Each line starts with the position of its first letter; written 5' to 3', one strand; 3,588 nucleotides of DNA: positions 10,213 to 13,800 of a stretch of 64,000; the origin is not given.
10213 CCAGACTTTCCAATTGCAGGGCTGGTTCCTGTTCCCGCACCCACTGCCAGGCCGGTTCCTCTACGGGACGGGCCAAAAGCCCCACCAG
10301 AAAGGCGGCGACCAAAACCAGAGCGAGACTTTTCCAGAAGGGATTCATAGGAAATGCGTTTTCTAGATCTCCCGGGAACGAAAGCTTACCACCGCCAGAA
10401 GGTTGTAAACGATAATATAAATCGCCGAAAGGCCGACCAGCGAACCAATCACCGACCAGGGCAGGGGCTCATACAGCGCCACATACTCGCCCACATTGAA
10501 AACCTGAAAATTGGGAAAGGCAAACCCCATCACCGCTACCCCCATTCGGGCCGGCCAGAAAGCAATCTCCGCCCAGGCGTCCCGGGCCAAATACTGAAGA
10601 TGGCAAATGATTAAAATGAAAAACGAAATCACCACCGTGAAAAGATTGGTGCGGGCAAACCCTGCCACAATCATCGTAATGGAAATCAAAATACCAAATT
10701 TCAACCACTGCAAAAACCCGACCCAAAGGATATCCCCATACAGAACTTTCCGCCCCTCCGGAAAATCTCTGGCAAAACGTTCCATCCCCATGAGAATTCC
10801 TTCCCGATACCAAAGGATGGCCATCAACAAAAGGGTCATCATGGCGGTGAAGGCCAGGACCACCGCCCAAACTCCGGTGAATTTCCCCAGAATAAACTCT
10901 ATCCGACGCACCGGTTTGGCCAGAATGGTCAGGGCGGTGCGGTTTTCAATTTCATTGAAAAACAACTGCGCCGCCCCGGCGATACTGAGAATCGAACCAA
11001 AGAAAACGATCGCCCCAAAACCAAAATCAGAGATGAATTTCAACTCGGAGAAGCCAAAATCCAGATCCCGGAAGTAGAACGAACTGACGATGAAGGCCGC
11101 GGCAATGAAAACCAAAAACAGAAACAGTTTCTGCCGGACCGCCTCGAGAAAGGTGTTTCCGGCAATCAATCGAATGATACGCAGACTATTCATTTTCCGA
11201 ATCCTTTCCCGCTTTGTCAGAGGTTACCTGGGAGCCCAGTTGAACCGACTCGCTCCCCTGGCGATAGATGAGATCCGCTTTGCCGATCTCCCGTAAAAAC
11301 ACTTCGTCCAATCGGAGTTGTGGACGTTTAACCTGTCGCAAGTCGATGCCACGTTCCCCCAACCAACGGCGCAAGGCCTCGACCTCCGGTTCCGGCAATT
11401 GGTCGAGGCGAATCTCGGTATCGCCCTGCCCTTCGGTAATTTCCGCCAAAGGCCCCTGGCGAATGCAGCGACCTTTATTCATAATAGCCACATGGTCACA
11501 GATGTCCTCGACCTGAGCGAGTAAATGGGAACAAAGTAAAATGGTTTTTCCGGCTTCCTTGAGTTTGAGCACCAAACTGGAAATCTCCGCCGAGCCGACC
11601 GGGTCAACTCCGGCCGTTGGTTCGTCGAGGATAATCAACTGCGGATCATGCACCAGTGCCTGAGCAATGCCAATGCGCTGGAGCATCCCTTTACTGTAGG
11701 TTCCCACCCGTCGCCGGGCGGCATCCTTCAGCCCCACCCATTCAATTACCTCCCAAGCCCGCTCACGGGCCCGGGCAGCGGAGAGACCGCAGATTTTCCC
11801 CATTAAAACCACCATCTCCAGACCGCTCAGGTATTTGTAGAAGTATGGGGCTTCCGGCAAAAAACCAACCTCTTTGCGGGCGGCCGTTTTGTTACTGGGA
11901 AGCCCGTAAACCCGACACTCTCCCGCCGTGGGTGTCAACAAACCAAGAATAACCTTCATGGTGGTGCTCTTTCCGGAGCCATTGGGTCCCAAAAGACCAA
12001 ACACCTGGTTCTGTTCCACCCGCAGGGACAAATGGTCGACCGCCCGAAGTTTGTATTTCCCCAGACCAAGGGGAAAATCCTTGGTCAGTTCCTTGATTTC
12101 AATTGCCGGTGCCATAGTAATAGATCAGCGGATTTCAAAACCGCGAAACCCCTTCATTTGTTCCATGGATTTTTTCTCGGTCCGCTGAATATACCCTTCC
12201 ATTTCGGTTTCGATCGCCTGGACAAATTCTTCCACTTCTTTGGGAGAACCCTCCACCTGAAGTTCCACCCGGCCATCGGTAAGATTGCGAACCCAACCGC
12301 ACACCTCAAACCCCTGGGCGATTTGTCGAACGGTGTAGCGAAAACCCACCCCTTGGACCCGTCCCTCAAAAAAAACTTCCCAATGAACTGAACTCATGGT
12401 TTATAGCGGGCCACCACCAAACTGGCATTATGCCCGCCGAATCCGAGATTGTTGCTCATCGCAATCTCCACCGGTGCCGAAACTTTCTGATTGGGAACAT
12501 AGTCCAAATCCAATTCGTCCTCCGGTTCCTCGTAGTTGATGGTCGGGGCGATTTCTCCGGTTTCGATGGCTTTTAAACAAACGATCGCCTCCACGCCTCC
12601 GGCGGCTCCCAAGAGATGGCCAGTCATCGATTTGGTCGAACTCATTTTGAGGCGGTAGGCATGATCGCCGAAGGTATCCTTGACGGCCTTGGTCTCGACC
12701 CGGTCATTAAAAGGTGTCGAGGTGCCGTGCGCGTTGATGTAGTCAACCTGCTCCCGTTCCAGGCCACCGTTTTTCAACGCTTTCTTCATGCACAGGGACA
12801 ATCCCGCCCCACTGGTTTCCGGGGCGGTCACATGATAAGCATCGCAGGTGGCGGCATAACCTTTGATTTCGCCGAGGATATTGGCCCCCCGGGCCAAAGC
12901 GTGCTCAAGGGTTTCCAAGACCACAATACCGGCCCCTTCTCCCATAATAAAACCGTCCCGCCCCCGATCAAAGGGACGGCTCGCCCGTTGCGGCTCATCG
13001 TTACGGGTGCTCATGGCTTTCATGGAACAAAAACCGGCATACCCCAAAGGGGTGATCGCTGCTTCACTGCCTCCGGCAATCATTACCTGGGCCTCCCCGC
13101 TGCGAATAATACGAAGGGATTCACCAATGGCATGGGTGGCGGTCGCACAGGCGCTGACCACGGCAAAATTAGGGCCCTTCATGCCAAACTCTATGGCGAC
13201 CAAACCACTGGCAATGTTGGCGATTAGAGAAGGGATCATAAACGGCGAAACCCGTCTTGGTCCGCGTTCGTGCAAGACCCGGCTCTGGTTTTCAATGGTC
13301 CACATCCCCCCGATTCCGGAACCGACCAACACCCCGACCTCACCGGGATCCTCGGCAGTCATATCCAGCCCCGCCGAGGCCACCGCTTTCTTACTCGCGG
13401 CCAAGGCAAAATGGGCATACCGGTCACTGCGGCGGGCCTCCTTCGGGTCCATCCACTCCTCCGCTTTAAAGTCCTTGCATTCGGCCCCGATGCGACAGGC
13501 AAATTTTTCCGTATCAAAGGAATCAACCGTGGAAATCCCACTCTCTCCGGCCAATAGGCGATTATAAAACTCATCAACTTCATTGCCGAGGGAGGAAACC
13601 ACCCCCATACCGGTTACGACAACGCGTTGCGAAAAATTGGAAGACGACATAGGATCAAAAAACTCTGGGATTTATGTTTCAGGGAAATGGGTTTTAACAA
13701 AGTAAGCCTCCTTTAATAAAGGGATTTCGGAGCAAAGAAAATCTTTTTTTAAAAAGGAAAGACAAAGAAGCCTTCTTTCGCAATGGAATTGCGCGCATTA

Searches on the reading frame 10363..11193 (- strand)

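Call 65: search_protein_families(library=pfam, proteins=[window:10363-11193:-], max_evalue=0.001)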
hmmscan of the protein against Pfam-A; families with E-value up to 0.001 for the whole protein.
window:10363-11193:- (276 aa): 2 families
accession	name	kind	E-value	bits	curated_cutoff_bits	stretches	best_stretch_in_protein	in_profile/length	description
PF12730.13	ABC2_membrane_4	-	2.6e-08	34.5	27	1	20-195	11-177/179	ABC-2 family transporter protein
PF12679.13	ABC2_membrane_2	-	1.1e-05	25.3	27.2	1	10-194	3-194/283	ABC-2 family transporter protein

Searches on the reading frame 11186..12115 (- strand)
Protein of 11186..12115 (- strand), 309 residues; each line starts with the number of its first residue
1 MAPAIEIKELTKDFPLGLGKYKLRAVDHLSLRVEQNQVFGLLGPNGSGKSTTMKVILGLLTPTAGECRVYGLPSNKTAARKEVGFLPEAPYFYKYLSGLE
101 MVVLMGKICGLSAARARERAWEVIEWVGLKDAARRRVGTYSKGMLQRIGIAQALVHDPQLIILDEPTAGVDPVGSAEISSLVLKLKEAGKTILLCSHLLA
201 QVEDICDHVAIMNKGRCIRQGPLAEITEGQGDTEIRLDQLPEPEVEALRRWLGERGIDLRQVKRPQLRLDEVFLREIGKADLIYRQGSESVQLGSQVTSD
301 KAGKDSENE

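Call 51: search_protein_families(library=pfam, proteins=[window:11186-12115:-], max_evalue=0.05)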
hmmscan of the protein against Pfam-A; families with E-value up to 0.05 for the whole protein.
window:11186-12115:- (309 aa): 6 families
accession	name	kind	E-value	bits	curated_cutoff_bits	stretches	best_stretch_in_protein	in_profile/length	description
PF00005.33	ABC_tran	-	2.7e-30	106.2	25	1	27-168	2-137/137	ABC transporter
PF13304.12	AAA_21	-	5.8e-08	33.6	27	1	39-68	2-26/304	AAA domain, putative AbiEii toxin, Type IV TA system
PF13555.12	AAA_29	-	0.00057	20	27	1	31-64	17-50/61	P-loop containing region of AAA domain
PF13604.12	AAA_30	-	0.001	19.3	27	1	34-80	16-60/191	AAA domain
PF25199.1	nSTAND_NTPase5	-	0.003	17.8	34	1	32-87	37-91/145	Novel STAND NTPase 5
PF13476.12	AAA_23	-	0.014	16.4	27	1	35-61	18-44/201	AAA domain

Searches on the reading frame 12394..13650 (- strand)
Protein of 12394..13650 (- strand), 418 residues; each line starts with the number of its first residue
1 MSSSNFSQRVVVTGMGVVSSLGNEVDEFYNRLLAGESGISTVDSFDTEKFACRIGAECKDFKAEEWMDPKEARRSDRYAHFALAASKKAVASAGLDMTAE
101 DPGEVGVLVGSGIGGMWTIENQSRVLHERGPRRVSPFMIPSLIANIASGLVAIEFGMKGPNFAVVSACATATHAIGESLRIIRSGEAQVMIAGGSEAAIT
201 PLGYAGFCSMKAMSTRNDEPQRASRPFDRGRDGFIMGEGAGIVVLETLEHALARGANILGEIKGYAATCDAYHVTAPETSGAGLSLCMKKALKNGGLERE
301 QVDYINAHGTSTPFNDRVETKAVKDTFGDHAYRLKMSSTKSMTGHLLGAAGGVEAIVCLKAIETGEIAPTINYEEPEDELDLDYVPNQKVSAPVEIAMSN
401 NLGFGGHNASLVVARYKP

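Call 51: search_protein_families(library=pfam, proteins=[window:12394-13650:-], max_evalue=0.05)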
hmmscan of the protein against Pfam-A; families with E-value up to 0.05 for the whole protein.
window:12394-13650:- (418 aa): 3 families
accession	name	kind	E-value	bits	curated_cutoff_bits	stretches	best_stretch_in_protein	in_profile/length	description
PF00109.32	ketoacyl-synt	-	2.7e-61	207.8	20.8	1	8-251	2-252/252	Beta-ketoacyl synthase, N-terminal domain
PF02801.28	Ketoacyl-synt_C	-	7.1e-38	129.7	20.8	1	259-374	1-119/119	Beta-ketoacyl synthase, C-terminal domain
PF00108.29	Thiolase_N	-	0.0059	16.4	26.4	1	154-197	69-114/260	Thiolase, N-terminal domain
